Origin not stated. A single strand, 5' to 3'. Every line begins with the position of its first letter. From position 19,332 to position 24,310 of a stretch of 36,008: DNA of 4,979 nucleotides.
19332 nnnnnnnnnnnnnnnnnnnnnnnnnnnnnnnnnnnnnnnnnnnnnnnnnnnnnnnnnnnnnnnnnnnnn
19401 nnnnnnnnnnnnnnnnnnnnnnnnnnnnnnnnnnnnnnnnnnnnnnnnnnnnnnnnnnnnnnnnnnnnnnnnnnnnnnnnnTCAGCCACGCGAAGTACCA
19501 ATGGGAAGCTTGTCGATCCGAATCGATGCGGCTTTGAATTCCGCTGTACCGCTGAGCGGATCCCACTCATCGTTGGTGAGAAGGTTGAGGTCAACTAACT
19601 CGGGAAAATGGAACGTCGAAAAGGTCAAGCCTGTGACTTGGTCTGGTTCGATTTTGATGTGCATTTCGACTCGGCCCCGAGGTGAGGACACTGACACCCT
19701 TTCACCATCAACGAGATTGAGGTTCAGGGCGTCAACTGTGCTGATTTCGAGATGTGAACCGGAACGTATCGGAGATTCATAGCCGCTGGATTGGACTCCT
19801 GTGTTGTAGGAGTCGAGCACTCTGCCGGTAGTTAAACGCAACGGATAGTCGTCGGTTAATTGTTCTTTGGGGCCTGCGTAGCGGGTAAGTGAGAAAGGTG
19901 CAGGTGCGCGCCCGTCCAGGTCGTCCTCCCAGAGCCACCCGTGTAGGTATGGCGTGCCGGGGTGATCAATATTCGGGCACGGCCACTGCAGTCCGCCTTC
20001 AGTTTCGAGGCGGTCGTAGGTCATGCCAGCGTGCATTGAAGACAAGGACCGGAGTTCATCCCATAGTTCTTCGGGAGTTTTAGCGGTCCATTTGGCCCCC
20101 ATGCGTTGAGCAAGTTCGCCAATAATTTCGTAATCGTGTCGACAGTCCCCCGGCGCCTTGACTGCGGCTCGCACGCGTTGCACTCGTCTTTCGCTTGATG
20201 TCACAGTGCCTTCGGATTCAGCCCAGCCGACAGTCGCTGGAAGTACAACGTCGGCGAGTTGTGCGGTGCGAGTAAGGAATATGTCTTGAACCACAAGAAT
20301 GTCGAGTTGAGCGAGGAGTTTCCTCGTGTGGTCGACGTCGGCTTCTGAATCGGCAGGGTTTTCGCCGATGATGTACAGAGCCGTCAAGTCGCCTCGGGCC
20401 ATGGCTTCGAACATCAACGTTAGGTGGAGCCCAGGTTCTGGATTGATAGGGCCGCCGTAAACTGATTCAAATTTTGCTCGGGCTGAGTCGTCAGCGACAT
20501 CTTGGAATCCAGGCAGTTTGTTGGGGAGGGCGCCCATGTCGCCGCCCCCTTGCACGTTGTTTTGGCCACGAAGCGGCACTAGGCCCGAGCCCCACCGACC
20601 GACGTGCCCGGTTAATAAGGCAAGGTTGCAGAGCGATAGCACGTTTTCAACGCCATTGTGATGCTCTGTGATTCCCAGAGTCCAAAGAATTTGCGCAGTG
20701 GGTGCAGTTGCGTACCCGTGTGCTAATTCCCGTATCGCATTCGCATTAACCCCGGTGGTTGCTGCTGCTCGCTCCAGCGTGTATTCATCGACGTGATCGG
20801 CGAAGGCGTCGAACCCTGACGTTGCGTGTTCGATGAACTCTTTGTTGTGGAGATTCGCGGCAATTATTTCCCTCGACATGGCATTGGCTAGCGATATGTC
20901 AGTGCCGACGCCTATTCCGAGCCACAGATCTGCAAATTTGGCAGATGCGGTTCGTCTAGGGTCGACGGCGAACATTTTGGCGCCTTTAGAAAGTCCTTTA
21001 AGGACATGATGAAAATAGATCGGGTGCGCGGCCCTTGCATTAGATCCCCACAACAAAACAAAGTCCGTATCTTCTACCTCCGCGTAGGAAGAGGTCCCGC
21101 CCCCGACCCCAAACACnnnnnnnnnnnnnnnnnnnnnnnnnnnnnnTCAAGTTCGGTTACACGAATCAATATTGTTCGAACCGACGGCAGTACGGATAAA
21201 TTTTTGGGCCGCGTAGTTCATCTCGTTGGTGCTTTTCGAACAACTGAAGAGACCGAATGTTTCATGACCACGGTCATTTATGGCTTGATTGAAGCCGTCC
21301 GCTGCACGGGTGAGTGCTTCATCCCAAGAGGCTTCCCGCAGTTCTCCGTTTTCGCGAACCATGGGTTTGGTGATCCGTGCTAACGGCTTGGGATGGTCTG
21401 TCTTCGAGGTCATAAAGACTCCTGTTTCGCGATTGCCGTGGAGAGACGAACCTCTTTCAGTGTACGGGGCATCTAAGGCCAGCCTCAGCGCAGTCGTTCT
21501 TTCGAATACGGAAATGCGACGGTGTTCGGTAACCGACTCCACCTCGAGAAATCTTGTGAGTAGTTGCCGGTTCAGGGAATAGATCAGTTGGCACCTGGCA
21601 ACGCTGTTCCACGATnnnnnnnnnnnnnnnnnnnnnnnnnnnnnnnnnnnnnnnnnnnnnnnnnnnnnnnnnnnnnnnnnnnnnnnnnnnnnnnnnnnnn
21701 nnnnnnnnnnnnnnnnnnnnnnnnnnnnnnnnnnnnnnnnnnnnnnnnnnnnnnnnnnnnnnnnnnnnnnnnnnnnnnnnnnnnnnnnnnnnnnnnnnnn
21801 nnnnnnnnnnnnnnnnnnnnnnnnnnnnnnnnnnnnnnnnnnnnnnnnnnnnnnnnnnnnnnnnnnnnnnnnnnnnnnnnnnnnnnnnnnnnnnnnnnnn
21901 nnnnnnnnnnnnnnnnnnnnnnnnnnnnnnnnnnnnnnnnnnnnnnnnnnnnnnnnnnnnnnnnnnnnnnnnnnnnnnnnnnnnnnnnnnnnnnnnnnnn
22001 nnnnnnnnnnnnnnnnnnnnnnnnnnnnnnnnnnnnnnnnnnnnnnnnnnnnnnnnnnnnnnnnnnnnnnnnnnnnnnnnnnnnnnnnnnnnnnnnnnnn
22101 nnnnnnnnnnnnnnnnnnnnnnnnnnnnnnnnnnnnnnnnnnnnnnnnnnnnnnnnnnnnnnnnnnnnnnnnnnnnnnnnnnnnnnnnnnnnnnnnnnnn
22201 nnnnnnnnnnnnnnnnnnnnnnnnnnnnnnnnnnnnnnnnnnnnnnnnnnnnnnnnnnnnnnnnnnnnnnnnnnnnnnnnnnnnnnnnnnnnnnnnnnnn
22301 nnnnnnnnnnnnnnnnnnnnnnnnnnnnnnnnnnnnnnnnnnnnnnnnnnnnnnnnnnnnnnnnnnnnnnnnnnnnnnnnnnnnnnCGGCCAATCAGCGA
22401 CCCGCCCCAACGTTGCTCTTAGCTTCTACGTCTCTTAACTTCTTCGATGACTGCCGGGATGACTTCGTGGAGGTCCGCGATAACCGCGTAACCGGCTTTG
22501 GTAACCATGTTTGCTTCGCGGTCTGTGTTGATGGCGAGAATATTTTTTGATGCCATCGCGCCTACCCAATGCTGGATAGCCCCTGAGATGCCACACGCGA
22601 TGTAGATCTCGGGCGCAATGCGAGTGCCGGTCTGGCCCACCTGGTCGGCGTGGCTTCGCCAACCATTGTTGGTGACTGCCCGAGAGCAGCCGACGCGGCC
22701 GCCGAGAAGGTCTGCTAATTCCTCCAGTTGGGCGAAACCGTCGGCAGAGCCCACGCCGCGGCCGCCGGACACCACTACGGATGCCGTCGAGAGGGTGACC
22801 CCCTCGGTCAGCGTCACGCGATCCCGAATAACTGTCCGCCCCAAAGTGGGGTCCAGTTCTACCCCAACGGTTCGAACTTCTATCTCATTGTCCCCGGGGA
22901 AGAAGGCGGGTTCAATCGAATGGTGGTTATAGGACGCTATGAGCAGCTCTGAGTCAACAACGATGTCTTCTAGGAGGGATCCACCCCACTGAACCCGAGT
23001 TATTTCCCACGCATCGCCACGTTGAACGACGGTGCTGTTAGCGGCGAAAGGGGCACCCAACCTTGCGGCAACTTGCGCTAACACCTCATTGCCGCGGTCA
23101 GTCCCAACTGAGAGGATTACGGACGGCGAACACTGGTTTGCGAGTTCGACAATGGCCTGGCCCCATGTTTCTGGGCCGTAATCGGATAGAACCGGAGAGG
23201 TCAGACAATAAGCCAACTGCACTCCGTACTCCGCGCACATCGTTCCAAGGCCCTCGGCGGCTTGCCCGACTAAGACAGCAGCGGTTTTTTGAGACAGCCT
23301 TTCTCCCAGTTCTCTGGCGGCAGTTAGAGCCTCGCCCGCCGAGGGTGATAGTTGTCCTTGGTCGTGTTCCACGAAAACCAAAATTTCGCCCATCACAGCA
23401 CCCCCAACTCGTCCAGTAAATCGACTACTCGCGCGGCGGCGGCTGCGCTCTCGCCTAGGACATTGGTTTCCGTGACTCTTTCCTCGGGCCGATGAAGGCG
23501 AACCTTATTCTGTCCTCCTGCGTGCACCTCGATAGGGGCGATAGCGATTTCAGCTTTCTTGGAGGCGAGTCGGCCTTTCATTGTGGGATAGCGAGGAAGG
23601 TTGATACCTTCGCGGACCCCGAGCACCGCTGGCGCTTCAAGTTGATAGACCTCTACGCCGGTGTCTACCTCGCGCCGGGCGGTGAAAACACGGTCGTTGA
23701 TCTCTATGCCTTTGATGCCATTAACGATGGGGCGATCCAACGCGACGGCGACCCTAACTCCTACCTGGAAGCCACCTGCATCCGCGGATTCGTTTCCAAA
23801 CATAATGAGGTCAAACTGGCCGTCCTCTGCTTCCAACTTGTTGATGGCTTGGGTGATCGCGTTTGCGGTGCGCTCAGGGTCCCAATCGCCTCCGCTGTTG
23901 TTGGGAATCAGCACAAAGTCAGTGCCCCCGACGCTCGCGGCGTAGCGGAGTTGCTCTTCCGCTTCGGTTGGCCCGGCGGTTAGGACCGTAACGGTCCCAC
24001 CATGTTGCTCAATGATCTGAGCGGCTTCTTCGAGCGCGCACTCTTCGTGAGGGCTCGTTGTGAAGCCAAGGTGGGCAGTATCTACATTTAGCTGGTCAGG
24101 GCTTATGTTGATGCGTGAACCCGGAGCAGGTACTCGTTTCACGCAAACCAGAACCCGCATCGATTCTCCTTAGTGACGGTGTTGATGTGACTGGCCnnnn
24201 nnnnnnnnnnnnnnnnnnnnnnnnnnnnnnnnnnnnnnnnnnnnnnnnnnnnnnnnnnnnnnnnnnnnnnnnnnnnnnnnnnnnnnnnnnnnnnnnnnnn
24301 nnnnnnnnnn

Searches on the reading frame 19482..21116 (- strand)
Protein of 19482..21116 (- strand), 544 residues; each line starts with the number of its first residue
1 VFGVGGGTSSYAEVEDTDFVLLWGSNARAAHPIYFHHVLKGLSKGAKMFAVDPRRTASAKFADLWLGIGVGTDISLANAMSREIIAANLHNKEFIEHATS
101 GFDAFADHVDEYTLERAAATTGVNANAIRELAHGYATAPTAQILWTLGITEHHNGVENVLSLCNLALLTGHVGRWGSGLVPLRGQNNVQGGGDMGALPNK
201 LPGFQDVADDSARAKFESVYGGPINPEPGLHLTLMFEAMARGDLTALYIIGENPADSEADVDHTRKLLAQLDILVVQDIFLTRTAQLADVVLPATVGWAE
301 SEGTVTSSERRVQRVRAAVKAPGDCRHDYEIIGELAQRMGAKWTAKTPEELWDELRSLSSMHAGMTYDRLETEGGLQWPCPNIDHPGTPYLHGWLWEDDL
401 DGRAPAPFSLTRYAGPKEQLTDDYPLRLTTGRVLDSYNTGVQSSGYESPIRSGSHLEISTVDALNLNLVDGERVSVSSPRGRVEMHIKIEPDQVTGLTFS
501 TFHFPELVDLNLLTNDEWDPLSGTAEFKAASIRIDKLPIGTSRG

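Call 6: search_protein_families(library=pfam, proteins=[window:19482-21116:-])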
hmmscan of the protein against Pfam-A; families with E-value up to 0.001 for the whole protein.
window:19482-21116:- (544 aa): 2 families
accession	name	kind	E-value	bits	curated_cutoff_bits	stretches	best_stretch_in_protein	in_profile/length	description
PF00384.28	Molybdopterin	-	1.9e-53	182.2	24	1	9-337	100-352/353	Molybdopterin oxidoreductase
PF01568.27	Molydop_binding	-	3.3e-19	69.4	26.8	1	426-529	1-108/110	Molydopterin dinucleotide binding domain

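Call 40: search_protein_families(library=ncbifam, proteins=[window:19482-21116:-], max_evalue=1e-10)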
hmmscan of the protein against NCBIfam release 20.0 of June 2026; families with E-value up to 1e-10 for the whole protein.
window:19482-21116:- (544 aa): 26 families (the best 25 are shown)
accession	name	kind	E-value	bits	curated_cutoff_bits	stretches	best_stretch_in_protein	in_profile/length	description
TIGR01591.1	Fdh-alpha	equivalog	7.5e-157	523.3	666.25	1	2-534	141-672/672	formate dehydrogenase subunit alpha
NF047855.1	AssmNtatRedNasC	equivalog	1.2e-106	357.7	1100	1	2-535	165-707/708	assimilatory nitrate reductase catalytic subunit NasC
NF041323.1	Nitr_red_NasA_Halo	equivalog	2.8e-84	283.9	1000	1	2-534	138-672/673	assimilatory nitrate reductase NasA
TIGR01701.1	Fdhalpha-like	subfamily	3.4e-56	190.8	582.15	1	2-535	184-742/744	FdhF/YdeP family oxidoreductase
NF010055.0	PRK13532.1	equivalog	4.5e-50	170.7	904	1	98-341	324-573/830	nitrate reductase catalytic subunit NapA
TIGR01706.1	NAPA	equivalog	2.2e-48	165.2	930.55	1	99-342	325-574/830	periplasmic nitrate reductase subunit alpha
TIGR01553.1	formate-DH-alph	equivalog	2.5e-47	161.3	814.2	2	102-213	359-474/1009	formate dehydrogenase-N subunit alpha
NF041513.1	formate_DH_Act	exception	4.9e-41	140.5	1400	2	2-99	198-295/1067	formate dehydrogenase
TIGR03479.1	DMSO_red_II_alp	subfamily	8.5e-37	126.7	984.75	1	241-368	544-676/913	molybdopterin-dependent oxidoreductase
TIGR02166.1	dmsA_ynfE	subfamily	3.5e-34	118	777.7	1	7-184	202-403/794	DMSO/selenate family reductase complex A subunit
TIGR00509.1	bisC_fam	subfamily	8.1e-33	113.6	1017.55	1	42-342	201-513/772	molybdopterin guanine dinucleotide-containing S/N-oxide reductase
NF012032.0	PRK15488.1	equivalog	1.2e-30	106.2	694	1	40-381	221-567/759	thiosulfate reductase PhsA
NF007406.0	PRK09939.1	equivalog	1e-26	93.3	1473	1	2-285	194-497/759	acid resistance putative oxidoreductase YdeP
TIGR02693.1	arsenite_ox_L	equivalog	1.8e-21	75.8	359.05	1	46-185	267-420/806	arsenate reductase (azurin) large subunit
NF005895.0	PRK07860.1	equivalog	6.8e-21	74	802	1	180-364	503-683/811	NADH-quinone oxidoreductase subunit G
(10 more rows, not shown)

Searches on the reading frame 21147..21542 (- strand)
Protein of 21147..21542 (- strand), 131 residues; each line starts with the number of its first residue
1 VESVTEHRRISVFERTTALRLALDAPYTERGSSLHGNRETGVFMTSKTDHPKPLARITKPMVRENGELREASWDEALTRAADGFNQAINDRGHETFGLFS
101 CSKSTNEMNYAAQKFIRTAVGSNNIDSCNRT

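Call 7: search_protein_families(library=pfam, proteins=[window:21147-21542:-])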
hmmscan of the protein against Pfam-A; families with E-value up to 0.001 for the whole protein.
window:21147-21542:- (131 aa): 1 family
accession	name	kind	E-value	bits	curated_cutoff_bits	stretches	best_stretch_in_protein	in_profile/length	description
PF00384.28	Molybdopterin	-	1.3e-12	47.9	24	1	56-129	1-79/353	Molybdopterin oxidoreductase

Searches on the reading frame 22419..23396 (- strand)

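Call 6: search_protein_families(library=pfam, proteins=[window:22419-23396:-])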
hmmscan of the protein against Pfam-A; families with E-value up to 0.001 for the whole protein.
window:22419-23396:- (325 aa): 2 families
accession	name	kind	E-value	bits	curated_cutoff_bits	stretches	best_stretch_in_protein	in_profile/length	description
PF00766.25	ETF_alpha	-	7.3e-34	116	27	1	202-279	2-79/81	Electron transfer flavoprotein FAD-binding domain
PF01012.27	ETF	-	7e-27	94.8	26.7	1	5-175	1-174/181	Electron transfer flavoprotein domain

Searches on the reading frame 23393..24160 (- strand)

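Call 6: search_protein_families(library=pfam, proteins=[window:23393-24160:-])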
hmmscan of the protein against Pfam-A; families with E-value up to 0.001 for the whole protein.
window:23393-24160:- (255 aa): 1 family
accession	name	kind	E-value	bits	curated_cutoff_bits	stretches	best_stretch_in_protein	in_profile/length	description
PF01012.27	ETF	-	2.4e-30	106.1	26.7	1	26-206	4-174/181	Electron transfer flavoprotein domain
